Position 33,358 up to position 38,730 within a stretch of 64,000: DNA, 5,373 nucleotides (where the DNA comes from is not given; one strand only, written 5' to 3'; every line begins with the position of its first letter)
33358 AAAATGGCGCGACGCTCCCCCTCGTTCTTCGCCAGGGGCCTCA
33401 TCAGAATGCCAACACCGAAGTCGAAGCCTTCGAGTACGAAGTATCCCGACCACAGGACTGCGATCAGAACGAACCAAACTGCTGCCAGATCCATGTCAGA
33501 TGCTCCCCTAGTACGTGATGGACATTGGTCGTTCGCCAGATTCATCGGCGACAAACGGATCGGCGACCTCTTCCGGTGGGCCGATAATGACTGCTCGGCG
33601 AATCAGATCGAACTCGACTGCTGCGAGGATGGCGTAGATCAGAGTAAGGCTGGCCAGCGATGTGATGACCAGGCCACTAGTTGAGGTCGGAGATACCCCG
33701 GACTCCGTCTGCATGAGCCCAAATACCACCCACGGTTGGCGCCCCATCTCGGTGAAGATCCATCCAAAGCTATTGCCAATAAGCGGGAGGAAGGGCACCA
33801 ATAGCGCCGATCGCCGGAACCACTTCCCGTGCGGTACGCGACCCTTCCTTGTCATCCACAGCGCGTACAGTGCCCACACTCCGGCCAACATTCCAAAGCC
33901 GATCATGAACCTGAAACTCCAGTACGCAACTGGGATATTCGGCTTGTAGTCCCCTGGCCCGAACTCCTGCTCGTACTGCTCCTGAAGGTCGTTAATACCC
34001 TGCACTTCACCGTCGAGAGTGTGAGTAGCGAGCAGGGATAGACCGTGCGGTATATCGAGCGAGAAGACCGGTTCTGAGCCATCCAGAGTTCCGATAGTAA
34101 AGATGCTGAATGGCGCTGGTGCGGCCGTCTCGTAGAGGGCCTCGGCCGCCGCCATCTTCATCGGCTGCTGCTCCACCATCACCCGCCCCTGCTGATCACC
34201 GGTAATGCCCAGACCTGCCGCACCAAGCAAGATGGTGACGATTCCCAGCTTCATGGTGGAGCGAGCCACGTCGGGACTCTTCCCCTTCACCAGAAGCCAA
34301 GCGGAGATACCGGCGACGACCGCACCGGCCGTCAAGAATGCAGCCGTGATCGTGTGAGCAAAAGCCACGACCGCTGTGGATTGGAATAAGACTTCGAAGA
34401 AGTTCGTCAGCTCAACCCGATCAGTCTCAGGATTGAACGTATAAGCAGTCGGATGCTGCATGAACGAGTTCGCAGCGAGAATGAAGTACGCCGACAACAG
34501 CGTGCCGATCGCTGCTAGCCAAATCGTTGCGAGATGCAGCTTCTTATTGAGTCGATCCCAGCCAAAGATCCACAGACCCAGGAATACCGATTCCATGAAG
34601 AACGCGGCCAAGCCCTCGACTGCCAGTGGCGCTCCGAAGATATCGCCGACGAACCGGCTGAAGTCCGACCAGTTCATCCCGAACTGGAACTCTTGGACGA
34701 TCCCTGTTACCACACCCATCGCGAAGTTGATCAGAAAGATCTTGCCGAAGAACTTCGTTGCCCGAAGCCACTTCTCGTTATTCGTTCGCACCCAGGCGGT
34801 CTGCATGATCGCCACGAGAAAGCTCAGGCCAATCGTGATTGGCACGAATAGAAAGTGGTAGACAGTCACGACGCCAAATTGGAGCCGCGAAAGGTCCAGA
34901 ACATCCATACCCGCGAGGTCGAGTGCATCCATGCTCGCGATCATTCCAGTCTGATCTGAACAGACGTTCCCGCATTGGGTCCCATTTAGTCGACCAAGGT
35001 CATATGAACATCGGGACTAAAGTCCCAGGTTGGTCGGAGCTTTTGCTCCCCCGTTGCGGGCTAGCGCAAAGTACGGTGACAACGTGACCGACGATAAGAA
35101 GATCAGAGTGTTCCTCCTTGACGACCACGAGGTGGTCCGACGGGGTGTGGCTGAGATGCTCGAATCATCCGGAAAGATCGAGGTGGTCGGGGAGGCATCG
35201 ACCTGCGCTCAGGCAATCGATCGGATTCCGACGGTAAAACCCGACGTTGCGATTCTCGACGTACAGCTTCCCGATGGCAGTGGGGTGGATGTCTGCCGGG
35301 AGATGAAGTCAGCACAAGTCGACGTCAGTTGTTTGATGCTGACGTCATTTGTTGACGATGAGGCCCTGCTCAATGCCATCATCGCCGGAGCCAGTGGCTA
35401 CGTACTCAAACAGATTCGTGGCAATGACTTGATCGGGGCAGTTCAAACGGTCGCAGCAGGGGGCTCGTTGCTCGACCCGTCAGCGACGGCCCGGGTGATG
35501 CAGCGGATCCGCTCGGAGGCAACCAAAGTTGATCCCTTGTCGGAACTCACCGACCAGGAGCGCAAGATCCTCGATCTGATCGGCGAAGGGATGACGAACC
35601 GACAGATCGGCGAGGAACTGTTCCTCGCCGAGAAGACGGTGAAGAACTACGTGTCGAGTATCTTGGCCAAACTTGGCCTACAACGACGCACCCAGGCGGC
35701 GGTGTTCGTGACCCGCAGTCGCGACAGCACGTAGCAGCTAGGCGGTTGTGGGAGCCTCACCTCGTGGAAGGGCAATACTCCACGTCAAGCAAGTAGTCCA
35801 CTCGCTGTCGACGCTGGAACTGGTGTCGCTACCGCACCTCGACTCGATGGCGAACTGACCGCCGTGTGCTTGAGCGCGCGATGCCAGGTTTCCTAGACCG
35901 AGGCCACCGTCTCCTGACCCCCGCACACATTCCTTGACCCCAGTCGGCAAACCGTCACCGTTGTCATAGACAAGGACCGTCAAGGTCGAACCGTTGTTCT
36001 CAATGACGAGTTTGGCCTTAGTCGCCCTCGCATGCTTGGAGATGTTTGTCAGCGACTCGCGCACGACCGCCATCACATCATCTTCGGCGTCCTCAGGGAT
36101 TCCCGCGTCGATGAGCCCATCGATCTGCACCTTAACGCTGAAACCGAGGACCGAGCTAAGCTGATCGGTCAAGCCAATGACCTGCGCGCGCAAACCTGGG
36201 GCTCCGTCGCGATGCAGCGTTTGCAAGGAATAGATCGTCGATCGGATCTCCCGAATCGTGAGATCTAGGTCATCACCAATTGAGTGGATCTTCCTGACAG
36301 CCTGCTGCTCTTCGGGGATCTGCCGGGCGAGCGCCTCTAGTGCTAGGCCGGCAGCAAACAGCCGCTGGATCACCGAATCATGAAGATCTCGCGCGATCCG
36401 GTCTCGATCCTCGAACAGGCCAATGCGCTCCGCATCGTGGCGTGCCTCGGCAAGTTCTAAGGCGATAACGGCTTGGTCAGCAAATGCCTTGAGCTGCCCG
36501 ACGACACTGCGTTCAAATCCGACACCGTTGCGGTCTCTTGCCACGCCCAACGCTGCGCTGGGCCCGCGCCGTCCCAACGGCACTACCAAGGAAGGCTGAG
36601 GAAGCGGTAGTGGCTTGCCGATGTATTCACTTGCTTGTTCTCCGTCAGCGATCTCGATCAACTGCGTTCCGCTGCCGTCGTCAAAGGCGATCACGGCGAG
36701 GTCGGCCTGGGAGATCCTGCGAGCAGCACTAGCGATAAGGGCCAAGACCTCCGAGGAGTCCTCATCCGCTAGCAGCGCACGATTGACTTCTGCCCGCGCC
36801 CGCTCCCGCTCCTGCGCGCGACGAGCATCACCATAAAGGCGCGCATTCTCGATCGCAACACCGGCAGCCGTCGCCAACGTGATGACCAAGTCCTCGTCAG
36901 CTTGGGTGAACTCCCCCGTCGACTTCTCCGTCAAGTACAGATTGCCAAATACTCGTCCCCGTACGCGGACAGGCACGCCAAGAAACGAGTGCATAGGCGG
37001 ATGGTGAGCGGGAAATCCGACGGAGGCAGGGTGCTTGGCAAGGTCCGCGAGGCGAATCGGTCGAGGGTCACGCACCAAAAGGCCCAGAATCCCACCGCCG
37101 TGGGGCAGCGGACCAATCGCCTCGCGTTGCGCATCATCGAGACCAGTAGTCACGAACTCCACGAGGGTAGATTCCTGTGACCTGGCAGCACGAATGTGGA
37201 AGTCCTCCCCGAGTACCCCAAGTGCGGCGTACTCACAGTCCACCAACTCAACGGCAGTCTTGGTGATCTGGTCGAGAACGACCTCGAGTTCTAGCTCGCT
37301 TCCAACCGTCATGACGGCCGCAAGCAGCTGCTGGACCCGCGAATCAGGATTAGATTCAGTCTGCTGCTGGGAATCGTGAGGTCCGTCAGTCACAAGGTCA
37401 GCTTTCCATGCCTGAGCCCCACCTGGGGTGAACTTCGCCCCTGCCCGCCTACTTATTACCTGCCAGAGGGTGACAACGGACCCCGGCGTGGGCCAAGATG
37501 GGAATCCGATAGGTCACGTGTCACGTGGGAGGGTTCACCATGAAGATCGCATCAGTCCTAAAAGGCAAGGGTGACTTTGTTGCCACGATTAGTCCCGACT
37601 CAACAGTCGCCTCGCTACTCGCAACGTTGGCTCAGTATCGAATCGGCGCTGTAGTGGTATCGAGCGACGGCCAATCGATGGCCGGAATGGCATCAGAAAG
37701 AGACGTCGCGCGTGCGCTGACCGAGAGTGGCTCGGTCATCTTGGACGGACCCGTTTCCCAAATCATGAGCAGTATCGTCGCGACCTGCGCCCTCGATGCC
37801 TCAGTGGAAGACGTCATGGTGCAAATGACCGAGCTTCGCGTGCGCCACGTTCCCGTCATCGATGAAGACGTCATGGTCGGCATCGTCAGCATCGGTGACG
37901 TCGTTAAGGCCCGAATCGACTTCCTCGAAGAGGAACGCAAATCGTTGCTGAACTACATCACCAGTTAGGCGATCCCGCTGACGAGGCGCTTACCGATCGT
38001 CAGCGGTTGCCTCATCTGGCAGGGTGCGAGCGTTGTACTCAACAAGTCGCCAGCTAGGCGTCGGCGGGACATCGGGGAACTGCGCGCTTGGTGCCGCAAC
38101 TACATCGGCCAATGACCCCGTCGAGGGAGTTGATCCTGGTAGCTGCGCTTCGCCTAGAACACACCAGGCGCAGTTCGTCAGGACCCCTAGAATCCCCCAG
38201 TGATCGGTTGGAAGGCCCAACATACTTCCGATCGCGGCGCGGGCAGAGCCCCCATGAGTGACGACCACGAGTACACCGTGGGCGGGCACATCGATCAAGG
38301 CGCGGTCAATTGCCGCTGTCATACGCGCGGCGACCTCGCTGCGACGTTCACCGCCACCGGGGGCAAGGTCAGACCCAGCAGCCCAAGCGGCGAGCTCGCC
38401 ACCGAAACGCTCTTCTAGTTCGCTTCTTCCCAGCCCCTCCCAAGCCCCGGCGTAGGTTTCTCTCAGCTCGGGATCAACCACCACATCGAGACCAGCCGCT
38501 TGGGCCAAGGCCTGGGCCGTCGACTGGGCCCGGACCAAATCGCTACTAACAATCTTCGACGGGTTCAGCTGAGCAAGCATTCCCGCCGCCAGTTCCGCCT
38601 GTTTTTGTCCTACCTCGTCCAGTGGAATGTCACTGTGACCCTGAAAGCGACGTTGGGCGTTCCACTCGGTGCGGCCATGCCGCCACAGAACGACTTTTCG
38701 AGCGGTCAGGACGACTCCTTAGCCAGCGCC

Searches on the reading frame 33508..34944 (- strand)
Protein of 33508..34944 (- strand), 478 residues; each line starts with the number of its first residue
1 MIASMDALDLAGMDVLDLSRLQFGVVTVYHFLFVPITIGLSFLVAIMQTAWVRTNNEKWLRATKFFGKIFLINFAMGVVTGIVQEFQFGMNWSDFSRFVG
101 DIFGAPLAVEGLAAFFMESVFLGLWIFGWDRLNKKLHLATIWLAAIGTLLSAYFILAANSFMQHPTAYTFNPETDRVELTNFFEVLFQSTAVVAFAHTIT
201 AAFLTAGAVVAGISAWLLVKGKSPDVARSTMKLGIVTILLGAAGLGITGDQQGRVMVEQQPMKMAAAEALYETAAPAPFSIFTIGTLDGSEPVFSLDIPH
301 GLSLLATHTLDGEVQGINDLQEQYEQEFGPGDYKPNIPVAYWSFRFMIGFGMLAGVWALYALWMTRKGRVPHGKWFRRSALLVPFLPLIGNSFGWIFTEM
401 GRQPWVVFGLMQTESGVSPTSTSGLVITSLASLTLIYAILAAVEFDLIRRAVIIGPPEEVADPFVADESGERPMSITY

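Call 41: search_protein_families(library=pfam, proteins=[window:33508-34944:-], max_evalue=0.0001)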
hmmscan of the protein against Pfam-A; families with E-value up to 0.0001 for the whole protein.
window:33508-34944:- (478 aa): 1 family
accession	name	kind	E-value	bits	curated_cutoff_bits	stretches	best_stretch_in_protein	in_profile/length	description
PF01654.22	Cyt_bd_oxida_I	-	4e-165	549.9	26.2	1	18-453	1-415/418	Cytochrome bd terminal oxidase subunit I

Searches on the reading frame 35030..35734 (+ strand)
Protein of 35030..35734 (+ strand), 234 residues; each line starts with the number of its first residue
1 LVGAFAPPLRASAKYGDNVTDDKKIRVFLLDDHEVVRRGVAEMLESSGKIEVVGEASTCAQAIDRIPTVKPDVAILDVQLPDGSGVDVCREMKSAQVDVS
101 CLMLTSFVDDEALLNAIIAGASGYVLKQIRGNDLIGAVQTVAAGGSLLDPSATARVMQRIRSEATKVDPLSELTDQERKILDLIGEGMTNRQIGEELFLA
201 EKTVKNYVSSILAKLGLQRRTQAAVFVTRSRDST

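Call 41: search_protein_families(library=pfam, proteins=[window:35030-35734:+], max_evalue=0.0001)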
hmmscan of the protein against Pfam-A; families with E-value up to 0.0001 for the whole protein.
window:35030-35734:+ (234 aa): 3 families
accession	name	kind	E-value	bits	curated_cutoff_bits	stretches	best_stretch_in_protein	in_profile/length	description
PF00072.30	Response_reg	-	1.2e-23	83.8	30.2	1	27-138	1-110/111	Response regulator receiver domain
PF00196.25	GerE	-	1.4e-17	63.4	23.5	1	172-226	2-56/57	Bacterial regulatory proteins, luxR family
PF08281.18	Sigma70_r4_2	-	1.6e-05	24.9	25.7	1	170-215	8-54/54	Sigma-70, region 4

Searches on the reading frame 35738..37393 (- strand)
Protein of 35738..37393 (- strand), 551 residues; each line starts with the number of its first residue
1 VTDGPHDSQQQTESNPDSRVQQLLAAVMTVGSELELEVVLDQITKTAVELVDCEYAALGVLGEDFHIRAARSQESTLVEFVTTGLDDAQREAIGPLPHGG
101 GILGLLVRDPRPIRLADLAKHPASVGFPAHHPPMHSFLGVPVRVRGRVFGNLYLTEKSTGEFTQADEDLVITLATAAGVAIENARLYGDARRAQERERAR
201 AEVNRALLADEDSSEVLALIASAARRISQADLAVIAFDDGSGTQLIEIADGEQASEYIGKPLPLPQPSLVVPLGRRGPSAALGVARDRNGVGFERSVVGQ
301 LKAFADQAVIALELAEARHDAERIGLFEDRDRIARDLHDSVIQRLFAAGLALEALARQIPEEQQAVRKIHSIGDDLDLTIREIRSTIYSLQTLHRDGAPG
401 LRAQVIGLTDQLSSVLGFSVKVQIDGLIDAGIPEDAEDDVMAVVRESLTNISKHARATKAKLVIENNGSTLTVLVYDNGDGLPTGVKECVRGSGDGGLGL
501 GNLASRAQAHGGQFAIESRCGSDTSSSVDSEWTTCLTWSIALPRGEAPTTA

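Call 41: search_protein_families(library=pfam, proteins=[window:35738-37393:-], max_evalue=0.0001)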
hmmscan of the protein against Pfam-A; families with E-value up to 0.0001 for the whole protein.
window:35738-37393:- (551 aa): 5 families
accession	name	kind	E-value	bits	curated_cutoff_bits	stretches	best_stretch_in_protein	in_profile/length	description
PF13185.12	GAF_2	-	4e-24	85.8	28.6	1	34-182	2-136/136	GAF domain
PF01590.32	GAF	-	4e-17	63.4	22.4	1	35-181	1-133/133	GAF domain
PF13492.12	GAF_3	-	6.3e-12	46.5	27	1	132-183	78-129/129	GAF domain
PF07730.19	HisKA_3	-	6.5e-12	46.3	24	1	330-391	2-64/68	Histidine kinase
PF02518.31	HATPase_c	-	9.8e-08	32.9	26.4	1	437-524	3-101/111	Histidine kinase-, DNA gyrase B-, and HSP90-like ATPase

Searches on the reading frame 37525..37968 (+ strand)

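Call 41: search_protein_families(library=pfam, proteins=[window:37525-37968:+], max_evalue=0.0001)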
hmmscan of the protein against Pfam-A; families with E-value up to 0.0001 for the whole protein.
window:37525-37968:+ (147 aa): 1 family
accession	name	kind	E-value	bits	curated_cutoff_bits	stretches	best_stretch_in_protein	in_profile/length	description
PF00571.33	CBS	-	5.4e-20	71.9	24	2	77-130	1-55/57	CBS domain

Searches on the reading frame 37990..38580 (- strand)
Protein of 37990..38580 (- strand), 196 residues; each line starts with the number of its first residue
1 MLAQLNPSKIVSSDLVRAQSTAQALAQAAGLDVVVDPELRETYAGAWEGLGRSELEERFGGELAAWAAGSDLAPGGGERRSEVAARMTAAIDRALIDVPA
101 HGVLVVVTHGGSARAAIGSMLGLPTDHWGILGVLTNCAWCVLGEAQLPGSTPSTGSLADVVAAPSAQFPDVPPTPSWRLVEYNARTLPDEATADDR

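Call 41: search_protein_families(library=pfam, proteins=[window:37990-38580:-], max_evalue=0.0001)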
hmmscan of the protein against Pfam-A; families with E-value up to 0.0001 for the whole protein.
window:37990-38580:- (196 aa): 1 family
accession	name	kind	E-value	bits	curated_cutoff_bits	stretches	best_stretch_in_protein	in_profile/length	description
PF00300.27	His_Phos_1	-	4.5e-31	108.5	21.7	1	2-142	40-179/194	Histidine phosphatase superfamily (branch 1)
